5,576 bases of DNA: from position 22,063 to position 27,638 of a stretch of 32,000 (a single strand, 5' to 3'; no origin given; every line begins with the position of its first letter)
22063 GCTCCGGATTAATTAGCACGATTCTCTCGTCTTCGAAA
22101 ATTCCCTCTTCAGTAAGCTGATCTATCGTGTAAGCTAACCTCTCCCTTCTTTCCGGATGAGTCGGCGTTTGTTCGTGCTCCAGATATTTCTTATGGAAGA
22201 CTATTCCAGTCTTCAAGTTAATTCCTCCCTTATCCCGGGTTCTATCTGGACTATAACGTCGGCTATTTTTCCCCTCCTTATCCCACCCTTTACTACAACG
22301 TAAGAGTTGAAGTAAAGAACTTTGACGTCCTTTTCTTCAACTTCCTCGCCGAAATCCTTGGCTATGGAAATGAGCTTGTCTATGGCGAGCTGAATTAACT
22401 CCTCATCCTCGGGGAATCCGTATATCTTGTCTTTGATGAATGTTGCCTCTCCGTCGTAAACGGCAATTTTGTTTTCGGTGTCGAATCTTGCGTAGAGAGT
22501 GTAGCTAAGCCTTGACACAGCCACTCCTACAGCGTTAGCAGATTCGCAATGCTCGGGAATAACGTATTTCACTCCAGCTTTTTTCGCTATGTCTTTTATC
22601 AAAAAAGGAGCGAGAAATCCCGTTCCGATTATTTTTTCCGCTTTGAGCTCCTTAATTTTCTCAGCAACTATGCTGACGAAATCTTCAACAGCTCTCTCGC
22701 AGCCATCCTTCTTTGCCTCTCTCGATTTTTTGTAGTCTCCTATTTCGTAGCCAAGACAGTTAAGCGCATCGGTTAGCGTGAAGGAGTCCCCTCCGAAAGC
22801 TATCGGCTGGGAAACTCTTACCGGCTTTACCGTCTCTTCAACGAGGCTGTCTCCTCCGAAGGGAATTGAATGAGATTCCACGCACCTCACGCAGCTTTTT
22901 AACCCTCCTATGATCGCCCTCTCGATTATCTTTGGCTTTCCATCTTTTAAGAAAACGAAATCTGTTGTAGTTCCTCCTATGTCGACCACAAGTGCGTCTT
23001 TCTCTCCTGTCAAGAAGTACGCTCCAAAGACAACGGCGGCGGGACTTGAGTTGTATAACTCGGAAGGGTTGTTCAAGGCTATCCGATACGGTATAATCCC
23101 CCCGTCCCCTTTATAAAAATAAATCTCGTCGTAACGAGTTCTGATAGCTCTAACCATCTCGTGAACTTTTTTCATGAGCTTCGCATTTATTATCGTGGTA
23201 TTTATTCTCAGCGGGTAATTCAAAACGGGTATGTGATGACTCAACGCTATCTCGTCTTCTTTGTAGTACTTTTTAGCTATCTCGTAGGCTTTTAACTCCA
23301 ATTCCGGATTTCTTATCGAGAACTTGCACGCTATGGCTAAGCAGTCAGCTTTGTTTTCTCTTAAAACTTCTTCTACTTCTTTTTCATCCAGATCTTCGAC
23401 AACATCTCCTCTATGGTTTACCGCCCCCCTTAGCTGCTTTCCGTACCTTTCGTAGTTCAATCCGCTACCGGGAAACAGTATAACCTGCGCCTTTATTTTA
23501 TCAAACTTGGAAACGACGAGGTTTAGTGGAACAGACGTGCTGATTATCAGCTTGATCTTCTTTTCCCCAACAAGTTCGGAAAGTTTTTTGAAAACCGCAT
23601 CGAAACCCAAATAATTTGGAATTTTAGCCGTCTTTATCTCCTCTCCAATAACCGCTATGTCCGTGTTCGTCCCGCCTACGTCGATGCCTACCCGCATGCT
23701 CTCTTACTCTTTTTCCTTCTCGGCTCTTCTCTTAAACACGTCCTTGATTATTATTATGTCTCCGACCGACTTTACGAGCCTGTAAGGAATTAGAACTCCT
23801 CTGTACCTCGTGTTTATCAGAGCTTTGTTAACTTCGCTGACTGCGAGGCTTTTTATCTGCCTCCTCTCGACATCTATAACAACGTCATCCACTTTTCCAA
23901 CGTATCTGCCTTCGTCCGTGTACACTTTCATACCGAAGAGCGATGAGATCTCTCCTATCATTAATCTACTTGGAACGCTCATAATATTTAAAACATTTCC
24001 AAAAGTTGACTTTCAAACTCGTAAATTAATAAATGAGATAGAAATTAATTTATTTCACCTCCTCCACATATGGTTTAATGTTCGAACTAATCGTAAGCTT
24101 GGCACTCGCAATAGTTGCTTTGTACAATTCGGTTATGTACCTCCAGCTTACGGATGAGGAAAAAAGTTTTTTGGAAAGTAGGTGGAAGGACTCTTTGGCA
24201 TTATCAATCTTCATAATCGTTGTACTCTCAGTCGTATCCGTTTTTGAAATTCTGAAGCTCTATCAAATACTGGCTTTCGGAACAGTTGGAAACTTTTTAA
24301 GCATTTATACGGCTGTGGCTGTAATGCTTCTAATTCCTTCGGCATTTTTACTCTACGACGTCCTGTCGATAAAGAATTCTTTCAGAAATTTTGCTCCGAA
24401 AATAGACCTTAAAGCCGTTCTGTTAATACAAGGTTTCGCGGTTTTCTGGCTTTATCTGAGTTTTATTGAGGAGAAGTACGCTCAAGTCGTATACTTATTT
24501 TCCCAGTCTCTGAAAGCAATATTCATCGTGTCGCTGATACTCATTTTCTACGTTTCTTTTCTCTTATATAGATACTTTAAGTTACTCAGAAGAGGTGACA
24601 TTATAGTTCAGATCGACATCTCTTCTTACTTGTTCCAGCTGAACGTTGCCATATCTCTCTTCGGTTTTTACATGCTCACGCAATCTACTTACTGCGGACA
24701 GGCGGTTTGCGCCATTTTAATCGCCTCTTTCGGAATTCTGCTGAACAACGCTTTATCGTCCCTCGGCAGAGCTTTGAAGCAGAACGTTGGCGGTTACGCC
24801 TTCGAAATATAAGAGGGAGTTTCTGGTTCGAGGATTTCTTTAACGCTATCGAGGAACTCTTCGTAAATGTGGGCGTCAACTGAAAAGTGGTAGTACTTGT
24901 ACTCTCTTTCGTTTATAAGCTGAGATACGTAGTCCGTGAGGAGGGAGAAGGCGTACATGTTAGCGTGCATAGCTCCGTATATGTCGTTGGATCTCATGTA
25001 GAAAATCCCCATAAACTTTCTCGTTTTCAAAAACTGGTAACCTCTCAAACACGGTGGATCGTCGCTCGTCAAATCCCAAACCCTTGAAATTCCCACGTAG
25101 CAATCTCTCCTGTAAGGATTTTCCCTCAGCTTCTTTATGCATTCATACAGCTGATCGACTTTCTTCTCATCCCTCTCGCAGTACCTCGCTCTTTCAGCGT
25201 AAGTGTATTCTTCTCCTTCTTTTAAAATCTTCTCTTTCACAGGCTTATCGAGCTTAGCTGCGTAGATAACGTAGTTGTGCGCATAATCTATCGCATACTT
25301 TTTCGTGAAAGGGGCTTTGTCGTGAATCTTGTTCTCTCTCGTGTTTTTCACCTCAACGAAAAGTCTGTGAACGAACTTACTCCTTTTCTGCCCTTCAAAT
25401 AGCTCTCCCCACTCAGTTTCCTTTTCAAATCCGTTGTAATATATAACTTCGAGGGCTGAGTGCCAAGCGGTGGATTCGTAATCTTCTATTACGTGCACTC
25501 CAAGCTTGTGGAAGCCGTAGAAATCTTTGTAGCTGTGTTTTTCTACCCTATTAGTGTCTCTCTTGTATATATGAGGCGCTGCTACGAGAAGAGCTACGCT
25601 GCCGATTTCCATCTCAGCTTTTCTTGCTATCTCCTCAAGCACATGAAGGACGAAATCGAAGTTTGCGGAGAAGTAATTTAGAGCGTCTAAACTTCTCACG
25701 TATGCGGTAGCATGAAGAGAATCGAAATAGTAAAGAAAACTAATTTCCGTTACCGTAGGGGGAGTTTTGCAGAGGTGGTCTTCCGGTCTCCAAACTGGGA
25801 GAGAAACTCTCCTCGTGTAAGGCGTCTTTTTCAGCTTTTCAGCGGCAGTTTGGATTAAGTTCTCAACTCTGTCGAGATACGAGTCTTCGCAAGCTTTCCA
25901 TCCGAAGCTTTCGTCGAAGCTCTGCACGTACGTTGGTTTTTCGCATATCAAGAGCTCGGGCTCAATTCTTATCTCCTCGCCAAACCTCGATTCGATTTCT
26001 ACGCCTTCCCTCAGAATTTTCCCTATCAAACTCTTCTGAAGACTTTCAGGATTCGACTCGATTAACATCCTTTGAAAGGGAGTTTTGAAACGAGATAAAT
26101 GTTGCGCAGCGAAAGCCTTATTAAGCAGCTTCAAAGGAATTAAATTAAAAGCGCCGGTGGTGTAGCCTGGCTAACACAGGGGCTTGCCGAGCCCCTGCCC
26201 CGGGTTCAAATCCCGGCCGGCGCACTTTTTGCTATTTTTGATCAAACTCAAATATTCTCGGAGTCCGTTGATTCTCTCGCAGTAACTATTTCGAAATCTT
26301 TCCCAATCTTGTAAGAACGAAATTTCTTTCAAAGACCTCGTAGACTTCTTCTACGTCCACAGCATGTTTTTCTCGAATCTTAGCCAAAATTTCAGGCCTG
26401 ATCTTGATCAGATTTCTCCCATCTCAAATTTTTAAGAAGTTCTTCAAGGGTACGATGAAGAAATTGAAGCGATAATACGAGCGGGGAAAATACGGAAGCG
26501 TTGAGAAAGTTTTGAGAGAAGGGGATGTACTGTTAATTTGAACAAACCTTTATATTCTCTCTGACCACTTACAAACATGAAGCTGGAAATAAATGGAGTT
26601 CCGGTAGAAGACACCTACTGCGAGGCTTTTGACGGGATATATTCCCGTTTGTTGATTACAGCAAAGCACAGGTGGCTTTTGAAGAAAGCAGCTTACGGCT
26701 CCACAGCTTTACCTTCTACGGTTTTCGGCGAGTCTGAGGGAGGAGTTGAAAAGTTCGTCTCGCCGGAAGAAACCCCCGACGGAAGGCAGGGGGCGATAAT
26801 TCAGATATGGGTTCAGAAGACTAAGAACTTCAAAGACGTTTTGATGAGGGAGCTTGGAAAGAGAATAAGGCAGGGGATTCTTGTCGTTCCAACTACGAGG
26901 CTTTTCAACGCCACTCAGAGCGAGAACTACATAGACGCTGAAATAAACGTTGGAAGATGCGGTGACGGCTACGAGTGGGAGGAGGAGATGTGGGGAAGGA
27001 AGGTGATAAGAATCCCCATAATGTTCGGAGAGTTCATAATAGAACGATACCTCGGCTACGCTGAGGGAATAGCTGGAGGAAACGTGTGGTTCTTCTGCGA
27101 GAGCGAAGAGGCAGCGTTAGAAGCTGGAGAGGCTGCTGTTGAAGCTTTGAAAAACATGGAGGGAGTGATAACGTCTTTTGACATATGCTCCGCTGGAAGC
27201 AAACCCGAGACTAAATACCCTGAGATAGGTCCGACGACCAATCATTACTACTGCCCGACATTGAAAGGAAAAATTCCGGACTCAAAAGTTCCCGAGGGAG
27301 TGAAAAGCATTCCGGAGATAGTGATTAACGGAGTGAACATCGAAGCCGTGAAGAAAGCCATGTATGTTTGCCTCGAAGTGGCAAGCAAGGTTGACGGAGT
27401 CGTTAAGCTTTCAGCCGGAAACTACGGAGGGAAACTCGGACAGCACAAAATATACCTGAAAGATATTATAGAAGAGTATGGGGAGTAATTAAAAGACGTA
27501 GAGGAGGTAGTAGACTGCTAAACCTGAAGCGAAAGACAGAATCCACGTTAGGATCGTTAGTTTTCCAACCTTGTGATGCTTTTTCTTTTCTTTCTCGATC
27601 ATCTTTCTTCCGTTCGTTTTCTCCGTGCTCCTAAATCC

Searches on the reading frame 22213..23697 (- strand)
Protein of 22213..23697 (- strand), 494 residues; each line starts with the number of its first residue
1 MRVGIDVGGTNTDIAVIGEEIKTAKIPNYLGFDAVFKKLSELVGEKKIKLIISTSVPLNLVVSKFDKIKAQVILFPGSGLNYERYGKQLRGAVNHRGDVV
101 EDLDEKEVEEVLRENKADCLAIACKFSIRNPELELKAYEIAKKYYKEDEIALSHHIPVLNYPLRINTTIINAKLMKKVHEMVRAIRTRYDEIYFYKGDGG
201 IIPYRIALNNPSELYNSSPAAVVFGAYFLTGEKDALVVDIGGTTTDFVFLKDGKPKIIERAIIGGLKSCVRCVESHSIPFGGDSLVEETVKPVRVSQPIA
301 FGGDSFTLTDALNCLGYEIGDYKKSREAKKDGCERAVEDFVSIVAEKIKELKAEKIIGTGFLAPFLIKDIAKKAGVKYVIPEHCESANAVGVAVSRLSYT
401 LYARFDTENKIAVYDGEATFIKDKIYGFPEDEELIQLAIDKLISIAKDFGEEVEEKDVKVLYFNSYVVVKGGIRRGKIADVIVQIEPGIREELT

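Call 48: search_protein_families(library=pfam, proteins=[window:22213-23697:-], max_evalue=0.00001)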
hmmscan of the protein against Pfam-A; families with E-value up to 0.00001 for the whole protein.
window:22213-23697:- (494 aa): 2 families
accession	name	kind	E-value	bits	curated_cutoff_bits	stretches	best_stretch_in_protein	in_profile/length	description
PF01968.24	Hydantoinase_A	-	7.2e-27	94.8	22.9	1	164-348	1-206/291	Hydantoinase/oxoprolinase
PF05378.19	Hydant_A_N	-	9.9e-17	61.7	25.2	1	2-144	1-175/176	Hydantoinase/oxoprolinase N-terminal region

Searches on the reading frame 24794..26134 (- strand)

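Call 48: search_protein_families(library=pfam, proteins=[window:24794-26134:-], max_evalue=0.00001)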
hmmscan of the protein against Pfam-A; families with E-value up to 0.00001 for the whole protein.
window:24794-26134:- (446 aa): 1 family
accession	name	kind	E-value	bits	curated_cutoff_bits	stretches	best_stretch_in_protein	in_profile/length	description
PF00303.24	Thymidylat_synt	-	9.4e-31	107.4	24.3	2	312-438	94-225/266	Thymidylate synthase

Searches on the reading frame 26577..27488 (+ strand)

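Call 48: search_protein_families(library=pfam, proteins=[window:26577-27488:+], max_evalue=0.00001)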
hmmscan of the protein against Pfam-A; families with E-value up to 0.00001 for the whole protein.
window:26577-27488:+ (303 aa): 2 families
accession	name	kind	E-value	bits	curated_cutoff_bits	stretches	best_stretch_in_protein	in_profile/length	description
PF02741.20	FTR_C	-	1.6e-59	200.7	25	1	151-297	1-149/149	FTR, proximal lobe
PF01913.23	FTR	-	3.4e-49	166.9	27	1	3-148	1-142/142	Formylmethanofuran-tetrahydromethanopterin formyltransferase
